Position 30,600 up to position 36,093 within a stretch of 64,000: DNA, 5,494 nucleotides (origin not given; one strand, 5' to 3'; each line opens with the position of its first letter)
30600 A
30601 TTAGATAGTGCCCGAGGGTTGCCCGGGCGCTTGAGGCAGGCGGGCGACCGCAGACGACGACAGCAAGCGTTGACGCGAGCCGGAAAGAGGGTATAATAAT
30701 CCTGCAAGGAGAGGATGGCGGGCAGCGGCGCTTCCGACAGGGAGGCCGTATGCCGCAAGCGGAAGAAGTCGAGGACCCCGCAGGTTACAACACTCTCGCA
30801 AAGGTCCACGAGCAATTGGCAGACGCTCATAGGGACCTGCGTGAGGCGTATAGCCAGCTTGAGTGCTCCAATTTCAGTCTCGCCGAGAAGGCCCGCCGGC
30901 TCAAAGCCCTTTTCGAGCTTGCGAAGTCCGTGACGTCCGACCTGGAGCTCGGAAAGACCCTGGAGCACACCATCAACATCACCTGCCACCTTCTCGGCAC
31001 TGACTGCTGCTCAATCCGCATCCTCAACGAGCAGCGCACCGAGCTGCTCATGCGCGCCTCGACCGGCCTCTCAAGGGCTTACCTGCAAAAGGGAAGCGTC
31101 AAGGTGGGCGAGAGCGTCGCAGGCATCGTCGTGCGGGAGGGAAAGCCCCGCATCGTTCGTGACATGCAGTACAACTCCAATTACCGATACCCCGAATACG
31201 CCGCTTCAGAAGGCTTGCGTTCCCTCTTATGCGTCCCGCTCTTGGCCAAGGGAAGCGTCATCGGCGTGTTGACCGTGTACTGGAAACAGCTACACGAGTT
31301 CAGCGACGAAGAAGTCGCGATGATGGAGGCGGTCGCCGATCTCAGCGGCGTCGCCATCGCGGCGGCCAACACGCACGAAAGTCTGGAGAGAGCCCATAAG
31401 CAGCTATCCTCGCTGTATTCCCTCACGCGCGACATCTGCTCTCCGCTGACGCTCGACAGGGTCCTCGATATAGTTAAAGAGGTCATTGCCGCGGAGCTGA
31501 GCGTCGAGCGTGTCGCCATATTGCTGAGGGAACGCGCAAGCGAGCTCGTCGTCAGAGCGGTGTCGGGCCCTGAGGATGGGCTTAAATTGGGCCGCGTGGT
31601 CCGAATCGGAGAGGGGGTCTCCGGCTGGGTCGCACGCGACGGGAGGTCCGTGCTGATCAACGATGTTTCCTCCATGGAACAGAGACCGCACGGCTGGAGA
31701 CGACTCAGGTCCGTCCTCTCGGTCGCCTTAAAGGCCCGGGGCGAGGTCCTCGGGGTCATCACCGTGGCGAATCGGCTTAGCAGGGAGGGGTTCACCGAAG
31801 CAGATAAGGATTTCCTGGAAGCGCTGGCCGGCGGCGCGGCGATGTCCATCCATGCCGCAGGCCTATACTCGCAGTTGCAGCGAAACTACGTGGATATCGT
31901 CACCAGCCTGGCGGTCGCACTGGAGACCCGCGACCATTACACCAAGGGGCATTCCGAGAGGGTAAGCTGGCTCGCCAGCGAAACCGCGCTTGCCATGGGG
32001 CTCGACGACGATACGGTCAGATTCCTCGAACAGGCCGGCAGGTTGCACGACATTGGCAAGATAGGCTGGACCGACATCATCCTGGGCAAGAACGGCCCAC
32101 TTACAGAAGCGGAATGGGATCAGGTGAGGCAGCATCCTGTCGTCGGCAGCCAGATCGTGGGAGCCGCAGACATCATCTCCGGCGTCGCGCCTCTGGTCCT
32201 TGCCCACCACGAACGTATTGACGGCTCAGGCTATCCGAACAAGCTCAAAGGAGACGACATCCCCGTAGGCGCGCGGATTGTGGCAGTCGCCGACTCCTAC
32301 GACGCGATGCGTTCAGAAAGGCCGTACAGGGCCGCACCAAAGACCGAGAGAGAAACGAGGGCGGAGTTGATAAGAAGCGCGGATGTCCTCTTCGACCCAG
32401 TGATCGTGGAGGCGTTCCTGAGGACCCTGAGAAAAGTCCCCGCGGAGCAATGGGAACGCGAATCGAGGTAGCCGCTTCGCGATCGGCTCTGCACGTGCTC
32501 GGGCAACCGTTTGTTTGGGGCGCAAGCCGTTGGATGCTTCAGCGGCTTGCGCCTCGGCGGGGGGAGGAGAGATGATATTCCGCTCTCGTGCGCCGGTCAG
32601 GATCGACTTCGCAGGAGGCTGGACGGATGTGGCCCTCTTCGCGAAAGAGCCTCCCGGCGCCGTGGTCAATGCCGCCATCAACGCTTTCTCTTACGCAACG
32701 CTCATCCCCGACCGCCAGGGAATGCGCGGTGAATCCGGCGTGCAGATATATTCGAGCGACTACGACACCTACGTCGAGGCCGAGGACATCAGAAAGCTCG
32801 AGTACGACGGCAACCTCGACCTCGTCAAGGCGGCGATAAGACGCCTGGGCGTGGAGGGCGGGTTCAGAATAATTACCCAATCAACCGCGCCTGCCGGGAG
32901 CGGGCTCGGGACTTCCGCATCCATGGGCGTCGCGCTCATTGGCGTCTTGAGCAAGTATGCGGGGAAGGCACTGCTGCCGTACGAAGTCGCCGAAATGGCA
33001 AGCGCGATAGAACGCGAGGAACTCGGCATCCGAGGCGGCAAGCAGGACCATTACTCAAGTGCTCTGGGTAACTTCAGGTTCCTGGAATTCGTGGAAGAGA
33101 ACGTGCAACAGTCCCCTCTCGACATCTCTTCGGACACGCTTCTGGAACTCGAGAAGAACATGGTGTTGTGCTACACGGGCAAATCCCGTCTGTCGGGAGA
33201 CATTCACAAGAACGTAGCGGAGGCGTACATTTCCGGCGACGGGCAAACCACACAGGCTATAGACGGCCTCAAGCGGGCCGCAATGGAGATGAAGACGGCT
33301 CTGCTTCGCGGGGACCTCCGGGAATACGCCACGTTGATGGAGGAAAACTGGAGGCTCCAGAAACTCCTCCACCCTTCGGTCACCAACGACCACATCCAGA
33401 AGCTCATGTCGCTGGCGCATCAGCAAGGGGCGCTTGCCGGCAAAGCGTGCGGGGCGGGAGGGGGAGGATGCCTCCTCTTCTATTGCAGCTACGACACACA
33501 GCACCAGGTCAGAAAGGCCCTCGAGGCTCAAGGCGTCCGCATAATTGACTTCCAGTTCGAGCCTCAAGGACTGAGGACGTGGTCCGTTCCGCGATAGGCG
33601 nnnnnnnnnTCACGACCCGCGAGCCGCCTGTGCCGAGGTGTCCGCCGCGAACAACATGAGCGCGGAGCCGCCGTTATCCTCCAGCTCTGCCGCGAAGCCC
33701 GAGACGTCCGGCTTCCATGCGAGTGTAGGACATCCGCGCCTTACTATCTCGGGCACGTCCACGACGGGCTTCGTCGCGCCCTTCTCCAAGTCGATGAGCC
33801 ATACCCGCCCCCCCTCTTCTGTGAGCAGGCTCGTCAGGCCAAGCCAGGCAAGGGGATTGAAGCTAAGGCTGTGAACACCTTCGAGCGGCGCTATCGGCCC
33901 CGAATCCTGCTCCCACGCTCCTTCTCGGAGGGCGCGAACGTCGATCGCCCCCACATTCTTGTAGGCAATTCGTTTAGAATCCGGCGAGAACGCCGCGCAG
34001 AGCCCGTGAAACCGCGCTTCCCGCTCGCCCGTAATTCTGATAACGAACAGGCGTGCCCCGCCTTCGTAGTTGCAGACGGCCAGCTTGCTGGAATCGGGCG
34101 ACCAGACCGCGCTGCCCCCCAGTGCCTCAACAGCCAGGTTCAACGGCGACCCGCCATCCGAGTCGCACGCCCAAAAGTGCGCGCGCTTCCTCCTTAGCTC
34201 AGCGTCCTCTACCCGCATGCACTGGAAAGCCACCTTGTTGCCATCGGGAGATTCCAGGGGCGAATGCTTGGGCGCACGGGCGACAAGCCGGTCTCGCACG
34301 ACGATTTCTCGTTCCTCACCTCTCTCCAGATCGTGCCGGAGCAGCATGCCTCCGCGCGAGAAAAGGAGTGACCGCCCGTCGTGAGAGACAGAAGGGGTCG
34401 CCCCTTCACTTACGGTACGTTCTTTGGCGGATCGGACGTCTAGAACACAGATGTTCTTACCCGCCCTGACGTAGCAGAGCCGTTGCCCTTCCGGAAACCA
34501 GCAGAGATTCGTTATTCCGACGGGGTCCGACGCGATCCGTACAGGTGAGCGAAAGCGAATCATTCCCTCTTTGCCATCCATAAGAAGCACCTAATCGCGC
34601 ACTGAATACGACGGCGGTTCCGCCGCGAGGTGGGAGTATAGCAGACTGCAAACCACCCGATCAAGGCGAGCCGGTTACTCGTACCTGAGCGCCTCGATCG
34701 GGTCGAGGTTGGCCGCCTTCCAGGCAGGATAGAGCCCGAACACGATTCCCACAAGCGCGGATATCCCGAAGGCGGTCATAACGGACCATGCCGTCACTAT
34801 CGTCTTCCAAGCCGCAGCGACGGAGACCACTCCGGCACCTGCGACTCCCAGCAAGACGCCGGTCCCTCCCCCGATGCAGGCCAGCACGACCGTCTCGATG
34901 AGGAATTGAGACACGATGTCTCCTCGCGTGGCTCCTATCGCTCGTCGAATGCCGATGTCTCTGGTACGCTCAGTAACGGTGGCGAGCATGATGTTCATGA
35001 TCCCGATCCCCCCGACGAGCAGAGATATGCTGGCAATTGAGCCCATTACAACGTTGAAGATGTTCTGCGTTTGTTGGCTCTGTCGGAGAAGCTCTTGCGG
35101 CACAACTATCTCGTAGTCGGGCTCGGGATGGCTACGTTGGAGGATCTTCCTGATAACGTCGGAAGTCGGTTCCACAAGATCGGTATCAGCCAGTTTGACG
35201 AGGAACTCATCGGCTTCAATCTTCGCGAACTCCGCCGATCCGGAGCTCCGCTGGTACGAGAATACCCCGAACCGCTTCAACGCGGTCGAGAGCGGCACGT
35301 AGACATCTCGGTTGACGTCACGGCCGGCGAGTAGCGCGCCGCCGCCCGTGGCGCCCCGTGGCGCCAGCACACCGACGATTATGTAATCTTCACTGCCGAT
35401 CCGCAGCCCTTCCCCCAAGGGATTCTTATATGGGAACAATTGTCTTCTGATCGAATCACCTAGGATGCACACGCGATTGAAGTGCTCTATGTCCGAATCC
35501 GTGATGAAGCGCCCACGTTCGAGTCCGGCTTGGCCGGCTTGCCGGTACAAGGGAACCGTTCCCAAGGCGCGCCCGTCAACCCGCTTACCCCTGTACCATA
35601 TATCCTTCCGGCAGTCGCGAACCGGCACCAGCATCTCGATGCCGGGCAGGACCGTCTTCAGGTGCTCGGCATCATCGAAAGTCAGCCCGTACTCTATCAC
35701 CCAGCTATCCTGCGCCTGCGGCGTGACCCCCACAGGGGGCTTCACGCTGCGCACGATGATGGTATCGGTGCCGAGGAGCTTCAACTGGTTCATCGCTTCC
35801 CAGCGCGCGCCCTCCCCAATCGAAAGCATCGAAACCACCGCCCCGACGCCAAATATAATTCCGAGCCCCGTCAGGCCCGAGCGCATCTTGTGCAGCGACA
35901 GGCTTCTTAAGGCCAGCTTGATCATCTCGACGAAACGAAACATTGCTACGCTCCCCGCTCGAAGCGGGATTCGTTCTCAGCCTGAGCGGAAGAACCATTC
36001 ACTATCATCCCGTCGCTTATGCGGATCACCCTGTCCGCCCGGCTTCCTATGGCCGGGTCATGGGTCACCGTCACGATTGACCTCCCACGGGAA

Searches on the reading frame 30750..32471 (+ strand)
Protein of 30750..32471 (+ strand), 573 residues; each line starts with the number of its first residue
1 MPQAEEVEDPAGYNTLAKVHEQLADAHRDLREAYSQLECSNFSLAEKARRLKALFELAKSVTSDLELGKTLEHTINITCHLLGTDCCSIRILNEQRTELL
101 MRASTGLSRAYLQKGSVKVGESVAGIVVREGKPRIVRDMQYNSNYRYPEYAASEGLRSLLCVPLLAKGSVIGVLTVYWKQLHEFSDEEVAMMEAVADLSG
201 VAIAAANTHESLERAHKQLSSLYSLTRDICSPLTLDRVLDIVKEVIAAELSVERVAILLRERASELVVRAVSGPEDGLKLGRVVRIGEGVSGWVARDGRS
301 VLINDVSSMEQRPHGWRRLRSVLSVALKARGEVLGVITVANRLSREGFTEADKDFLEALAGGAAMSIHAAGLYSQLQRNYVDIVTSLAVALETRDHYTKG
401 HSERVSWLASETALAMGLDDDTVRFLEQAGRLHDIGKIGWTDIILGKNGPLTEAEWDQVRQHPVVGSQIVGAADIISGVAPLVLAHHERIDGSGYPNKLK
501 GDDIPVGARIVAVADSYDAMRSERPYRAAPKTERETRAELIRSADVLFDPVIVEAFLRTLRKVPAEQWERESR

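Call 38: search_protein_families(library=pfam, proteins=[window:30750-32471:+])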
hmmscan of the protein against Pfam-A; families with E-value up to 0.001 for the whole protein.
window:30750-32471:+ (573 aa): 5 families
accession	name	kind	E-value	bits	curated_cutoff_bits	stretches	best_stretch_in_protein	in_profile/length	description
PF13185.12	GAF_2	-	2.6e-40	138.2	28.6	2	67-203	4-135/136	GAF domain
PF01590.32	GAF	-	3e-34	118.9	22.4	2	67-203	2-133/133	GAF domain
PF13487.12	HD_5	-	5e-31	108.2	27.2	1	390-551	6-169/170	HD domain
PF13492.12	GAF_3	-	4.3e-23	82.6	27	2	67-204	2-128/129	GAF domain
PF01966.28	HD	-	5.9e-16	59.2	22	1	400-520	3-116/116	HD domain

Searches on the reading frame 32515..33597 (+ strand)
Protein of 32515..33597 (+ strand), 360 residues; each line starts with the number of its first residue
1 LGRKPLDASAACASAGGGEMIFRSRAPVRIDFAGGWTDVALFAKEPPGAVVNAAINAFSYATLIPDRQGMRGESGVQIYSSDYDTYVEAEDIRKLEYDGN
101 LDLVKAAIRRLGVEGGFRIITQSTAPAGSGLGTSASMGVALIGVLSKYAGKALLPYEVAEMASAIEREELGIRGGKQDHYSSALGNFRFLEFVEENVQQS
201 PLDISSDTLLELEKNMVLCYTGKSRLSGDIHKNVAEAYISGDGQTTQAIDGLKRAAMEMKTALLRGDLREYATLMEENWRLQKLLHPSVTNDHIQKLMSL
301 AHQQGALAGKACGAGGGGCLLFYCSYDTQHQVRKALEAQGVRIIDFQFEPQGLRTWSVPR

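Call 38: search_protein_families(library=pfam, proteins=[window:32515-33597:+])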
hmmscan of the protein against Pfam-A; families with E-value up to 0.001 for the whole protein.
window:32515-33597:+ (360 aa): 2 families
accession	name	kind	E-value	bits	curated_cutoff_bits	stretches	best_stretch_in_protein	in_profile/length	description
PF00288.32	GHMP_kinases_N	-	4e-15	56.3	22.3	1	103-185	2-86/87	GHMP kinases N terminal domain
PF08544.19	GHMP_kinases_C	-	3.2e-12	47.1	21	1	259-340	1-83/85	GHMP kinases C terminal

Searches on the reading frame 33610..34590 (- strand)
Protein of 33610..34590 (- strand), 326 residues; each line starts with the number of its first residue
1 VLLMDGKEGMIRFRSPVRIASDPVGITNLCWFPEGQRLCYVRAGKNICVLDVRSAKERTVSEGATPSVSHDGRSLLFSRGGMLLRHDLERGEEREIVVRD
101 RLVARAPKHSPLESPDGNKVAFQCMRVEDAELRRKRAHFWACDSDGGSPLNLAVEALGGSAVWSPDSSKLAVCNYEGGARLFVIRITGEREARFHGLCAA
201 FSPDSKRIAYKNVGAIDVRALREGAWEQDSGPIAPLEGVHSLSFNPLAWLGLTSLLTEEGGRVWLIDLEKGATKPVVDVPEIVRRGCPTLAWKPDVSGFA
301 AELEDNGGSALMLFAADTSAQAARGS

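Call 38: search_protein_families(library=pfam, proteins=[window:33610-34590:-])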
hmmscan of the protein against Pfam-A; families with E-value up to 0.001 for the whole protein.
window:33610-34590:- (326 aa): 1 family
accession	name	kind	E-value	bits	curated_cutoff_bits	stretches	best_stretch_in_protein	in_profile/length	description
PF07676.18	PD40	-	1.7e-10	41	20.9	0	198-210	13-25/38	WD40-like Beta Propeller Repeat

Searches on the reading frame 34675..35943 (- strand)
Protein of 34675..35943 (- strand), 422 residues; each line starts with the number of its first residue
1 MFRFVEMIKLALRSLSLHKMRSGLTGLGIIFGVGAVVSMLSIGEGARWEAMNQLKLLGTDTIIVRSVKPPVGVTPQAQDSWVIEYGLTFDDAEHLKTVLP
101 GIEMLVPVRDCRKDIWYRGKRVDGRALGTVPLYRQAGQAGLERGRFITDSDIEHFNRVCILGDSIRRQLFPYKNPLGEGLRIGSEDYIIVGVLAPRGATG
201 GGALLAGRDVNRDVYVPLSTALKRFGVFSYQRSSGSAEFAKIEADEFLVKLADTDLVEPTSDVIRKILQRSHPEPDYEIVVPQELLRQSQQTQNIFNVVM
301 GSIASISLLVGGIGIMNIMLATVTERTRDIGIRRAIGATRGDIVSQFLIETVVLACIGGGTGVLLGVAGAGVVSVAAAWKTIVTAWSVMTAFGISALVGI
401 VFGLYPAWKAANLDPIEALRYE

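Call 8: search_protein_families(library=pfam, proteins=[window:34675-35943:-])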
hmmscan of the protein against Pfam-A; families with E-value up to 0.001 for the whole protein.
window:34675-35943:- (422 aa): 2 families
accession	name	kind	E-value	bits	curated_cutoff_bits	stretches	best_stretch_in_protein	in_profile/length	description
PF12704.14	MacB_PCD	-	9.1e-32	111.4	27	1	22-266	1-206/207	MacB-like periplasmic core domain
PF02687.27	FtsX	-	7.5e-19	68.4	25.5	1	302-415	2-120/120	FtsX-like permease C-terminal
